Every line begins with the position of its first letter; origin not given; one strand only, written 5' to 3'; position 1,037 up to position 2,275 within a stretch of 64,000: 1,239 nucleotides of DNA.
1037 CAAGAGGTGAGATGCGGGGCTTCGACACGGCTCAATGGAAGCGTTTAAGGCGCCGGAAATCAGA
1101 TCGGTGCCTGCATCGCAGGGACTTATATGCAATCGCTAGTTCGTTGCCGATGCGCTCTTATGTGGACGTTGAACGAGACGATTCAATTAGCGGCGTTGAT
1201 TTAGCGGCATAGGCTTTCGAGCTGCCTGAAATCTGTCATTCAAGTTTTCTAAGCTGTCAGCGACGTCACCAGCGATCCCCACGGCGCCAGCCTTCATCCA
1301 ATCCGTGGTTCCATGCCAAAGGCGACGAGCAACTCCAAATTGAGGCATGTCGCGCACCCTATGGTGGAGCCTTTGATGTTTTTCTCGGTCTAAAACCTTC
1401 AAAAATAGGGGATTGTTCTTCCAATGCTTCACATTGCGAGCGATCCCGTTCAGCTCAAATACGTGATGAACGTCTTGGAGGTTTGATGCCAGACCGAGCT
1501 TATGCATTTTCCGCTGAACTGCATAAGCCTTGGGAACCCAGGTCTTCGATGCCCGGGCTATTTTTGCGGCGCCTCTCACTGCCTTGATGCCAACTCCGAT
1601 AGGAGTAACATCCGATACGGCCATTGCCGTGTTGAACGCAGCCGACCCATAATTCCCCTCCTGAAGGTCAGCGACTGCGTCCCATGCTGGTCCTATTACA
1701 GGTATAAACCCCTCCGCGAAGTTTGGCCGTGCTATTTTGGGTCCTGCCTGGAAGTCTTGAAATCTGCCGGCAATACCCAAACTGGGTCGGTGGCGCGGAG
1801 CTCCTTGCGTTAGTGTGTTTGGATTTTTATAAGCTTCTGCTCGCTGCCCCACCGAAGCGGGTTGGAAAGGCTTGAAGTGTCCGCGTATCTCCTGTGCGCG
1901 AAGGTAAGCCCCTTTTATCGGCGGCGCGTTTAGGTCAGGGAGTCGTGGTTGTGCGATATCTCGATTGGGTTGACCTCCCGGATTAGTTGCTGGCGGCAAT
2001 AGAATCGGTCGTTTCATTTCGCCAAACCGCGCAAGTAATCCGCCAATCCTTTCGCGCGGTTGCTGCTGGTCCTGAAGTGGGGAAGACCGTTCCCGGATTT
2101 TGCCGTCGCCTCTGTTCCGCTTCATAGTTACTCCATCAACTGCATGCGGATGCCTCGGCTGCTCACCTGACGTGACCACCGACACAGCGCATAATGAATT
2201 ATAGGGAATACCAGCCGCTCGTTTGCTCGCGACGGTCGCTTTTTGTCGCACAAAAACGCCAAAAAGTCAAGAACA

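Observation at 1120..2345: AT-rich 1.2-kb islet between convergent trxB and truA carries a single orphan polymorphic-toxin-like ORF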

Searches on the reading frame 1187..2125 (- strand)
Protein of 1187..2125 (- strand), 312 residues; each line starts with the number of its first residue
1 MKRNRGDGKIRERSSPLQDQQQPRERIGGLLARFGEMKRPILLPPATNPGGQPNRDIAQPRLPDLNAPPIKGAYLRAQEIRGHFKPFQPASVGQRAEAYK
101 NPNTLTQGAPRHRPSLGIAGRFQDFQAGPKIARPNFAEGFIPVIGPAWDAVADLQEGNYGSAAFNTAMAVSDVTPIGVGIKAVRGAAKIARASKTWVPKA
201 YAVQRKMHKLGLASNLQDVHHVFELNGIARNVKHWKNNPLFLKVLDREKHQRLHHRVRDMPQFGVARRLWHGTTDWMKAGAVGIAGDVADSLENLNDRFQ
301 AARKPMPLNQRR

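Call 4: search_protein_families(library=pfam, proteins=[window:1187-2125:-], max_evalue=1)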
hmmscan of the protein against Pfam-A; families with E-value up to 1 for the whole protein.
window:1187-2125:- (312 aa): 0 families

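Call 5: search_protein_families(library=ncbifam, proteins=[window:1187-2125:-], max_evalue=1)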
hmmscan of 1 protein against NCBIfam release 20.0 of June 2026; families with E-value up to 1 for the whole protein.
window:1187-2125:- (312 aa): 1 family
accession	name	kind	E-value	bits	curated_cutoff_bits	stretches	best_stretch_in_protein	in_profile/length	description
NF000386.2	blaOXA-10_like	exception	0.18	11.2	580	1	185-237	52-104/266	OXA-10 family class D beta-lactamase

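Call 6: search_solved_structures(query=window:1187-2125:-, max_evalue=10, show_alignments=2)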
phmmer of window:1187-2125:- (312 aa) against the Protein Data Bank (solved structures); distinct sequences matched with E-value up to 10: 0.

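Call 7: find_homologous_proteins(query=window:1187-2125:-, max_evalue=0.001)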
Query window:1187-2125:- (312 aa): 39 proteins with E <= 0.001 among 1940 candidates.
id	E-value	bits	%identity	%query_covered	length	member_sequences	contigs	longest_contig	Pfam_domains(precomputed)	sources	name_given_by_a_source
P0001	5.5e-138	478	72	100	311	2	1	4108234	-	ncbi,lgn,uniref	ncbi:hypothetical protein ACSBM8_08900 [Sphingomonas sp. ASY06-1R]|uniref:hypothetical protein n=1 T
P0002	3.3e-97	344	55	100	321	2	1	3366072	-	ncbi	-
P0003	3.5e-82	294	66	63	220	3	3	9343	-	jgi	jgi:hypothetical protein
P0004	2.3e-81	292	54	90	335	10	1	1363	-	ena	-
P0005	1.3e-80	289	52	89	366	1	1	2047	-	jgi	-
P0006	5.1e-77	277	64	62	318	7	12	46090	-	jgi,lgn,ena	-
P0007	1.7e-75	272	67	61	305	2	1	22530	-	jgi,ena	-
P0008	2.0e-75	272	62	62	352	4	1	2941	-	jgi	-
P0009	2.8e-75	272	60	67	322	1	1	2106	-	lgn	-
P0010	1.9e-74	269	50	89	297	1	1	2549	-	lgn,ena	-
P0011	7.6e-71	257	60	63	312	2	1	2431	-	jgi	-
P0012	9.2e-71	257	62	59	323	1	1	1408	-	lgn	-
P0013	1.0e-68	250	67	55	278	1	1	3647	-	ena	-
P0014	1.3e-68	250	58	63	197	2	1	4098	-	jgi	jgi:hypothetical protein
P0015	1.8e-66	243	44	98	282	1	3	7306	-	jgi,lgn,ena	-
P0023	8.0e-55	204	54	59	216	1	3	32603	-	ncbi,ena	-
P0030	6.7e-47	178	48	57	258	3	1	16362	-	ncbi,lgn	-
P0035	5.7e-41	159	46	56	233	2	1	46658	-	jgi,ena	-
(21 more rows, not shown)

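Call 8: search_protein_families(library=padloc, proteins=[window:1187-2125:-], max_evalue=1)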
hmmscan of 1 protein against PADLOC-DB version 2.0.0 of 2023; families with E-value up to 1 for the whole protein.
window:1187-2125:- (312 aa): 0 families

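Call 9: search_protein_families(library=phrogs, proteins=[window:1187-2125:-], max_evalue=1)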
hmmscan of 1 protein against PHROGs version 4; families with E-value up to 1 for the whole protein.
window:1187-2125:- (312 aa): 2 families
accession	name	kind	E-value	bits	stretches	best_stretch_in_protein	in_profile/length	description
phrog_34091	-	unknown function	0.094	13.4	1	166-192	151-177/302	-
phrog_7545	-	DNA, RNA and nucleotide metabolism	0.2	12.9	1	218-270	105-149/160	HNH endonuclease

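Call 13: search_solved_structures(query=A1, max_evalue=10, show_alignments=3)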
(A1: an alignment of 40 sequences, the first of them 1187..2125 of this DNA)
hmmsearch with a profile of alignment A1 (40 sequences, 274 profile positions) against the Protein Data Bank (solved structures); distinct sequences matched with E-value up to 10: 0.

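Call 14: find_encoding_contigs(protein=P0001, flank=8000, max_places=3)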
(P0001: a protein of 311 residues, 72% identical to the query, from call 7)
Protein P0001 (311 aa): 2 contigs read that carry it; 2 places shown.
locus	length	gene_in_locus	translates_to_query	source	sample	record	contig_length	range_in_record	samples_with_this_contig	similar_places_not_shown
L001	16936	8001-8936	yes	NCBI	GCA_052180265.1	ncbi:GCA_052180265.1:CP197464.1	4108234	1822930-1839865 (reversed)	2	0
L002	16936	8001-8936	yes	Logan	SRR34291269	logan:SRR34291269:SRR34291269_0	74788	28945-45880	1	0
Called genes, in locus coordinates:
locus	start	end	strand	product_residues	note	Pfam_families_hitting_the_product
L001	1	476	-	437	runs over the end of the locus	PF02646:RmuC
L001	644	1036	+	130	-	PF03860:Csp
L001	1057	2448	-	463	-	PF00672:HAMP, PF00512:HisKA, PF02518:HATPase_c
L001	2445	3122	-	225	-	PF00072:Response_reg, PF00486:Trans_reg_C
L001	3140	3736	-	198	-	PF03413:PepSY (weak)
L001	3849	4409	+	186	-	PF01569:PAP2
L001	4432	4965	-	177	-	PF01327:Pep_deformylase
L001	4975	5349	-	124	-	-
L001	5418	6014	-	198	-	PF21176:RecR_HhH, PF02132:RecR_ZnF (weak), PF13662:Toprim_4, PF21175:RecR_C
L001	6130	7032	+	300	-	PF00551:Formyl_trans_N, PF02911:Formyl_trans_C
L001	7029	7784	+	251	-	PF01416:PseudoU_synth_1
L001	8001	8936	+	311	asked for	-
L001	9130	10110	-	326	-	PF00890:FAD_binding_2 (faint), PF03486:HI0933_like (faint), PF07992:Pyr_redox_2, PF13738:Pyr_redox_3, PF00070:Pyr_redox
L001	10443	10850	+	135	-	PF12616:DUF3775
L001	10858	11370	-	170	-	PF13563:2_5_RNA_ligase2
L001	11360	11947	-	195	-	PF05239:PRC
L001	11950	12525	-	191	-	PF12804:NTP_transf_3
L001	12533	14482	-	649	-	PF02705:K_trans, PF22776:K_trans_C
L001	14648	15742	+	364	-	PF05222:AlaDh_PNT_N, PF01262:AlaDh_PNT_C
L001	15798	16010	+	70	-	PF11272:DUF3072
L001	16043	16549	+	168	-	-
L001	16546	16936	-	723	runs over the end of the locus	PF08446:PAS_2, PF01590:GAF, PF00360:PHY, PF07536:HWE_HK (weak), PF07568:HisKA_2, PF02518:HATPase_c (faint), PF13581:HATPase_c_2 (weak)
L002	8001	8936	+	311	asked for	-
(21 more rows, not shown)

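Call 15: find_encoding_contigs(protein=P0002, flank=8000, max_places=3)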
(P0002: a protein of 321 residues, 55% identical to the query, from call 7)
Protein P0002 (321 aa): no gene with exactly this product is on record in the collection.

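Call 16: find_encoding_contigs(protein=P0006, flank=8000, max_places=4)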
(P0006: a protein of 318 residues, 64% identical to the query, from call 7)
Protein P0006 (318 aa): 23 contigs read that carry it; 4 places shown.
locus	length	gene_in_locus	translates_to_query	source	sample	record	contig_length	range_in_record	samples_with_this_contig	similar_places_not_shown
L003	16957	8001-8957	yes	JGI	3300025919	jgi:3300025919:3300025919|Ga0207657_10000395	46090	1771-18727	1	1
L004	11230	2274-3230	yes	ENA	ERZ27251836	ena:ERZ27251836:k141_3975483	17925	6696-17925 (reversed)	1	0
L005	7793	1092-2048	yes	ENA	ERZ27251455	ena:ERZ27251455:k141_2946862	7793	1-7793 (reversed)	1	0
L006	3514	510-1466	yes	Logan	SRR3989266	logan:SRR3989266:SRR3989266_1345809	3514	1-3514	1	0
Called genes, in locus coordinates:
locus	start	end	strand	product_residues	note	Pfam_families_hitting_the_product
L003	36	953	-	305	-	-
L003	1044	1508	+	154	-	-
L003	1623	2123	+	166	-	PF09912:DUF2141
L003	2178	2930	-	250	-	-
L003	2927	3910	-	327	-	PF04116:FA_hydroxylase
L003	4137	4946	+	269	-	-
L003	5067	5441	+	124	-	-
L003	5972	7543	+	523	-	PF12708:Pect-lyase_RHGA_epim, PF00295:Glyco_hydro_28 (faint), PF13229:Beta_helix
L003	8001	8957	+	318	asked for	-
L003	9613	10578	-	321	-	PF00561:Abhydrolase_1, PF12146:Hydrolase_4, PF12697:Abhydrolase_6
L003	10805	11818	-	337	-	PF00248:Aldo_ket_red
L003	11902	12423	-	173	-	PF00486:Trans_reg_C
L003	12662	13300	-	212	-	PF00072:Response_reg, PF00196:GerE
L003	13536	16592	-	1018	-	PF07494:Reg_prop (faint), PF07495:Y_Y_Y, PF07730:HisKA_3, PF02518:HATPase_c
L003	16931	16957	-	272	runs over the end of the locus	PF00561:Abhydrolase_1, PF12146:Hydrolase_4, PF12697:Abhydrolase_6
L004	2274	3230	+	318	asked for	-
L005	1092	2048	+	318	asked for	-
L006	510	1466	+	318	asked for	-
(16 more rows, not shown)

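Call 17: find_encoding_contigs(protein=P0023, flank=8000, max_places=3)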
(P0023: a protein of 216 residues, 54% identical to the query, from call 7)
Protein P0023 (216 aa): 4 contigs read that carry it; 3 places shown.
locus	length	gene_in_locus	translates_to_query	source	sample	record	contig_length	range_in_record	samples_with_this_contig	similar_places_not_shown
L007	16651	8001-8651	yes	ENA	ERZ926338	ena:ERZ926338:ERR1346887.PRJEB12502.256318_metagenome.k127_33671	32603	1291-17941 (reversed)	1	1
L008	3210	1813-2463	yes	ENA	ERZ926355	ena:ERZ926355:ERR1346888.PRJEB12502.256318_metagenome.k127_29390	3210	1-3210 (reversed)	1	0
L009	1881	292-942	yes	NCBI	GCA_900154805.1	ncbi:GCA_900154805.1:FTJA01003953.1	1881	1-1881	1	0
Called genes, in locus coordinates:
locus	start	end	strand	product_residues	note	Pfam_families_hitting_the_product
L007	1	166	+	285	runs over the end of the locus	PF04240:Caroten_synth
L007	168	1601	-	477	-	PF02321:OEP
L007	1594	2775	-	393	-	PF25919:BSH_CusB (faint), PF25917:BSH_RND, PF25973:BSH_CzcB, PF25876:HH_MFP_RND (weak), PF25954:Beta-barrel_RND_2, PF25967:RND-MFP_C (weak), PF25989:YknX_C (weak)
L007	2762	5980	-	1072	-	PF00873:ACR_tran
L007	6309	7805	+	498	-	PF00171:Aldedh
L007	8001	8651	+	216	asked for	-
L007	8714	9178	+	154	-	-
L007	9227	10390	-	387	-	PF00144:Beta-lactamase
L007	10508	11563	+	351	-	PF00378:ECH_1, PF16113:ECH_2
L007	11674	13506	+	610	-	PF00920:ILVD_EDD_N, PF24877:ILV_EDD_C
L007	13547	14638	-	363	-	PF21320:WHD_Rv2258c, PF00891:Methyltransf_2 (weak), PF13489:Methyltransf_23, PF13847:Methyltransf_31, PF08241:Methyltransf_11, PF08242:Methyltransf_12, PF13649:Methyltransf_25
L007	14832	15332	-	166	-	PF10604:Polyketide_cyc2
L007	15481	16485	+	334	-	PF00106:adh_short, PF08659:KR, PF13561:adh_short_C2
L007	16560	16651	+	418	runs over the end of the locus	PF07690:MFS_1, PF00083:Sugar_tr, PF07690:MFS_1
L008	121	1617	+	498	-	PF00171:Aldedh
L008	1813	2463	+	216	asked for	-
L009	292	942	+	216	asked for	-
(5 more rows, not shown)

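Call 18: find_encoding_contigs(protein=P0035, flank=8000, max_places=3)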
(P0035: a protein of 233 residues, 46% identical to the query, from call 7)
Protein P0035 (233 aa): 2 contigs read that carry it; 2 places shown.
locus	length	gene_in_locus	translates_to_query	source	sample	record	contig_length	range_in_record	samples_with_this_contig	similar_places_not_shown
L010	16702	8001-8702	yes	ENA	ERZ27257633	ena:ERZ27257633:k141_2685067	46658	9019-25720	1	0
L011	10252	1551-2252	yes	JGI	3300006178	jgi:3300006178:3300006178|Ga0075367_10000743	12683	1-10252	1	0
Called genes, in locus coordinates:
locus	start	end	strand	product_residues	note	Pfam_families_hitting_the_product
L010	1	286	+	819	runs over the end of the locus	PF07715:Plug, PF00593:TonB_dep_Rec_b-barrel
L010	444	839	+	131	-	PF13441:Gly-zipper_YMGG (weak), PF05433:Rick_17kDa_Anti, PF13488:Gly-zipper_Omp (weak)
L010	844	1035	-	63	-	-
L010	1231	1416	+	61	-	-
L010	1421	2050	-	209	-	-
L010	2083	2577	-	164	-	PF07750:GcrA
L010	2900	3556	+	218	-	-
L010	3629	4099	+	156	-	-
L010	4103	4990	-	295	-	PF02826:2-Hacid_dh_C, PF03446:NAD_binding_2, PF03807:F420_oxidored, PF07991:KARI_N (weak), PF14833:NAD_binding_11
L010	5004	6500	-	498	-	PF00171:Aldedh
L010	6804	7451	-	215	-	PF09234:DUF1963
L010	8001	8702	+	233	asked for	-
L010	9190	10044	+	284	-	PF00106:adh_short, PF13561:adh_short_C2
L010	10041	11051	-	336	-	PF02826:2-Hacid_dh_C, PF03446:NAD_binding_2 (faint)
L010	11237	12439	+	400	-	-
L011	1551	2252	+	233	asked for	-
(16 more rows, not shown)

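Call 19: find_encoding_contigs(protein=P0030, flank=8000, max_places=3)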
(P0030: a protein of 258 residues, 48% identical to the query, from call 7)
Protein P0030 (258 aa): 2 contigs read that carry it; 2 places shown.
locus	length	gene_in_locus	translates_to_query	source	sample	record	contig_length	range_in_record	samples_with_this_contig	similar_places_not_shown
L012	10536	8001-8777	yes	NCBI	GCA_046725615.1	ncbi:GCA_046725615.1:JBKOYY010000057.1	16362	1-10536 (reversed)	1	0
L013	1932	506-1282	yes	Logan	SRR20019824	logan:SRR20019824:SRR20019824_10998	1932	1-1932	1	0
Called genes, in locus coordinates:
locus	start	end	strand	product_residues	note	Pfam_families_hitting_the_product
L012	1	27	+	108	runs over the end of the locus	-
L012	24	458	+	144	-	PF12961:DUF3850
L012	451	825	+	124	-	-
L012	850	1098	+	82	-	-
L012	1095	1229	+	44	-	-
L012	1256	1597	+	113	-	PF27127:YfdP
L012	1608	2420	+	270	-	PF10065:DUF2303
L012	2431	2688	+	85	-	-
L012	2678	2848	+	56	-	-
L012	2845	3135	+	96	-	-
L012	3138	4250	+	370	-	PF07505:DUF5131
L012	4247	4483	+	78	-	-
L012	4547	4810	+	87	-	PF22253:DUF6948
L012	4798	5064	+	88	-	-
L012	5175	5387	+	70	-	-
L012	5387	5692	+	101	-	-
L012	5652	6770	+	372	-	PF00589:Phage_integrase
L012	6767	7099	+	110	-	-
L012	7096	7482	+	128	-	-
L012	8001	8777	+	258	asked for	-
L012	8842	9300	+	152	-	-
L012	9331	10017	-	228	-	PF14329:DUF4386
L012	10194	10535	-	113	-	?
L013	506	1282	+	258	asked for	-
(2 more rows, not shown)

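Call 20: find_encoding_contigs(protein=P0007, flank=8000, max_places=3)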
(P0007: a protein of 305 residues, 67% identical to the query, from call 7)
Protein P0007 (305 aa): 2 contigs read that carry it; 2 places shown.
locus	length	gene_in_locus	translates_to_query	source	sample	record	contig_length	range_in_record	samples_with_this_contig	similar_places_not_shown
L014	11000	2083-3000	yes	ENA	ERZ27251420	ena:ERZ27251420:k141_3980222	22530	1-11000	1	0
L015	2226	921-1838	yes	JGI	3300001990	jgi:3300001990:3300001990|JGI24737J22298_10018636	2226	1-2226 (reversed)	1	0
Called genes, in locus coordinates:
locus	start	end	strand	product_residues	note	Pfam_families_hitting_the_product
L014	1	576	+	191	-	?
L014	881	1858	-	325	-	-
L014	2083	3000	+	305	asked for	-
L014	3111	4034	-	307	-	PF00126:HTH_1, PF03466:LysR_substrate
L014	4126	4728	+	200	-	PF00857:Isochorismatase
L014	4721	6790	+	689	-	PF05649:Peptidase_M13_N, PF01431:Peptidase_M13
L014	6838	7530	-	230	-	-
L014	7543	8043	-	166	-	PF04343:DUF488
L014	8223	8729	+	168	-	-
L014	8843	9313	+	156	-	-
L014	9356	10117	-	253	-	PF17820:PDZ_6 (weak)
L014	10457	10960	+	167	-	-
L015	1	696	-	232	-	?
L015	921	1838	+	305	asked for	-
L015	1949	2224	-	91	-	?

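Call 23: predict_structure(alignment_id=A1)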
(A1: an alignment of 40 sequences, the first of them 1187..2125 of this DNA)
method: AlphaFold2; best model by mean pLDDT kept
length: 312 residues; sequences in the alignment: 40
mean_pLDDT: 65.1   pTM: 0.44
mean pLDDT of the five models: 65.1, 64.3, 63.4, 62.2, 61.0
residues with pLDDT >= 90: 84; 70-90: 44; 50-70: 66; < 50: 118
segments of 3 or more residues with pLDDT < 50: 1-3, 5-74, 76-101, 103-117, 139-142
pLDDT, mean of each block of 10 residues (from residue 1): 44 40 35 36 40 38 41 48 43 47 44 50 71 56 57 70 58 68 89 93 95 95 91 95 96 96 95 88 64 65 70 69
secondary structure, 60 per line:
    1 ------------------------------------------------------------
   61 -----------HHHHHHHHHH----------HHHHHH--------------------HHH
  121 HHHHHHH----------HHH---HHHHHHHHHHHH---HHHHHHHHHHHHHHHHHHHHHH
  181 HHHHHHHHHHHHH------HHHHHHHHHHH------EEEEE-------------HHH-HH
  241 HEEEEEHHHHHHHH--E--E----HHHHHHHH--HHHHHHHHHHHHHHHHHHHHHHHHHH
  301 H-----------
elements in order: H72-81 H92-97 H118-127 H144-155 H159-193 H200-210 E217-221 E242-246 H247-254 H265-272 H275-301

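Call 25: search_protein_representatives(alignment_id=A1)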
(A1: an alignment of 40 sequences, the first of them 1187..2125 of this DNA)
Query: 40 sequences, 274 profile positions. Proteins with E-value up to 0.001 (for the whole library): 573; up to 1e-10: 287; up to 1e-30: 68. The best 150 are listed.
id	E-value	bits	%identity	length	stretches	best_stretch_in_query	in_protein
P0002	9.0e-110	383.0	-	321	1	15-273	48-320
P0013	2.0e-102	358.9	-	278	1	15-259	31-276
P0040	7.9e-92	324.2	-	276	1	59-265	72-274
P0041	3.1e-89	315.7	-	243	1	43-269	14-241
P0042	8.4e-89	314.3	-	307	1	59-263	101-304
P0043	1.5e-87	310.2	-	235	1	28-266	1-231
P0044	4.1e-86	305.4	-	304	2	86-268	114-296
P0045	2.4e-82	293.1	-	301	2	86-266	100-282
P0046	1.0e-77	277.9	-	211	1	83-258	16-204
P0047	1.1e-76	274.5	-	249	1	84-269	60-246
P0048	6.9e-73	262.0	-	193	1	59-231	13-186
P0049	1.1e-72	261.4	-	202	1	91-266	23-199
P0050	3.0e-72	260.0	-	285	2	80-267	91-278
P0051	6.9e-71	255.5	-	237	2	84-266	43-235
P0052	3.0e-70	253.4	-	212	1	74-266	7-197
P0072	5.0e-47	177.2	-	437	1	27-256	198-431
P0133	2.8e-26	109.2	-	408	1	93-257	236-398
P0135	6.4e-26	108.0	-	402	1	91-252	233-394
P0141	4.4e-25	105.3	-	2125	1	71-245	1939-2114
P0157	2.7e-23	99.4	-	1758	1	100-250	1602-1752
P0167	1.9e-21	93.4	-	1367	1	96-256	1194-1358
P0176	4.0e-20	89.0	-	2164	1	59-248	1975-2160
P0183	2.2e-19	86.6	-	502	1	18-248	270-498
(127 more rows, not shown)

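Call 26: search_protein_families(library=pfam, proteins=[P0141, P0157, P0167, P0176, P0183, P0072, P0133, P0135], max_evalue=0.01)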
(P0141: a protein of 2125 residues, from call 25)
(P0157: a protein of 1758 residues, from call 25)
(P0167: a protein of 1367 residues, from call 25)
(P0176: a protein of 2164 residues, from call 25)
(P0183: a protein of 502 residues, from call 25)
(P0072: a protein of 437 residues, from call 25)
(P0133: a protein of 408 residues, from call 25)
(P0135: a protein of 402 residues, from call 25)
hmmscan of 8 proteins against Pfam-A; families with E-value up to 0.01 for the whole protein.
P0141 (2125 aa): 8 families
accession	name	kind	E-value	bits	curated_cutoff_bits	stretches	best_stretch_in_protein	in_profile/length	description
PF13385.13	Laminin_G_3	-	8.6e-50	169.2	27.6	2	761-905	1-147/151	Concanavalin A-like lectin/glucanases superfamily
PF16990.11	CBM_35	-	4.8e-13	49.9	28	1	1000-1123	2-118/121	Carbohydrate binding module (family 35)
PF03422.21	CBM_6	-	3.7e-08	34.2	28.9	1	1002-1123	1-123/125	Carbohydrate binding module (family 6)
PF03944.20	Endotoxin_C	-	0.00072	20.4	21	1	1014-1123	19-138/142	delta endotoxin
PF21199.3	LAMININ_IV_B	-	0.00081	19.3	27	1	1001-1086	5-96/210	Laminin IV type B domain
PF18099.7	CBM_35_2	-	0.00097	19.6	23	1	1023-1108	16-101/112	Carbohydrate binding module (family 35)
PF05593.20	RHS_repeat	-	0.0016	19.2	22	0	1468-1498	1-31/38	RHS Repeat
PF02140.24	SUEL_Lectin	-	0.0017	19.1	31.4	1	664-741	5-78/80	D-galactoside/L-rhamnose binding SUEL lectin domain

P0157 (1758 aa): 3 families
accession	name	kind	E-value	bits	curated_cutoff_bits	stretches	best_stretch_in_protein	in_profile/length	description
PF20041.5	DUF6443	-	2.6e-38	131.8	27.8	2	280-416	6-132/137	Domain of unknown function (DUF6443)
PF05593.20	RHS_repeat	-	1.1e-07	32.6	22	0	914-934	15-35/38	RHS Repeat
PF19081.6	Ig_7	-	1.5e-05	25.6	27.3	0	188-268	1-84/84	Ig-like domain CHU_C associated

P0167 (1367 aa): 3 families
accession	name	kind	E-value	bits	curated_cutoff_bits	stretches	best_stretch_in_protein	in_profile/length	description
PF05593.20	RHS_repeat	-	5.2e-89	291.7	22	12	236-270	1-36/38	RHS Repeat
PF20148.4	DUF6531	-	5.7e-09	36.6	24.1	1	60-121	2-62/74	Domain of unknown function (DUF6531)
PF15283.12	DUF4595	-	1.7e-05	25.3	34.2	0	231-330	31-131/202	Domain of unknown function (DUF4595) with porin-like fold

P0176 (2164 aa): 2 families
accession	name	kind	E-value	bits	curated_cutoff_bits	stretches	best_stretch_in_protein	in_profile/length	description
PF20041.5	DUF6443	-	1.2e-16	61.6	27.8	1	1086-1174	4-89/137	Domain of unknown function (DUF6443)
PF05593.20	RHS_repeat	-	4.6e-07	30.5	22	0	1400-1416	17-33/38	RHS Repeat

P0183 (502 aa): 0 families

P0072 (437 aa): 0 families

P0133 (408 aa): 1 family
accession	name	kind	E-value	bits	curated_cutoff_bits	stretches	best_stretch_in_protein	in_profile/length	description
PF01476.26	LysM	-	0.0053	17.1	20.9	0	69-121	1-43/43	LysM domain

P0135 (402 aa): 0 families

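Call 27: fold_search(model_id=the predicted structure, library=pdb)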
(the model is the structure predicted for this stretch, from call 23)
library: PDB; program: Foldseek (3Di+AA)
matches with E <= 10: 5; with E <= 0.001: 0
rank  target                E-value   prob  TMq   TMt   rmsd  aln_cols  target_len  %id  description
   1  6vy1_A                5.5e+00  0.04  0.12  0.26  13.7       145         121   12  Cryo-EM structure of filamentous PFD from Methanocaldococcus jannaschii (released 2020-05-13)
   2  7n6g_3V               5.9e+00  0.02  0.12  0.09  37.2       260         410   13  C1 of central pair (released 2022-05-18)
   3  6rz8                  8.2e+00  0.05  0.15  0.13  13.7       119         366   15  Crystal structure of the human cysteinyl leukotriene receptor 2 in complex with ONO-2080365 (released 2019-12-11)
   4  9yzy_O                8.7e+00  0.03  0.11  0.16  27.1       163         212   11  ctSAGA Focused on HAT Bromodomain region (released 2025-12-03)
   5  6lpg_A                9.2e+00  0.02  0.08  0.09  24.9       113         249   15  human VASH1-SVBP complex (released 2020-10-21)
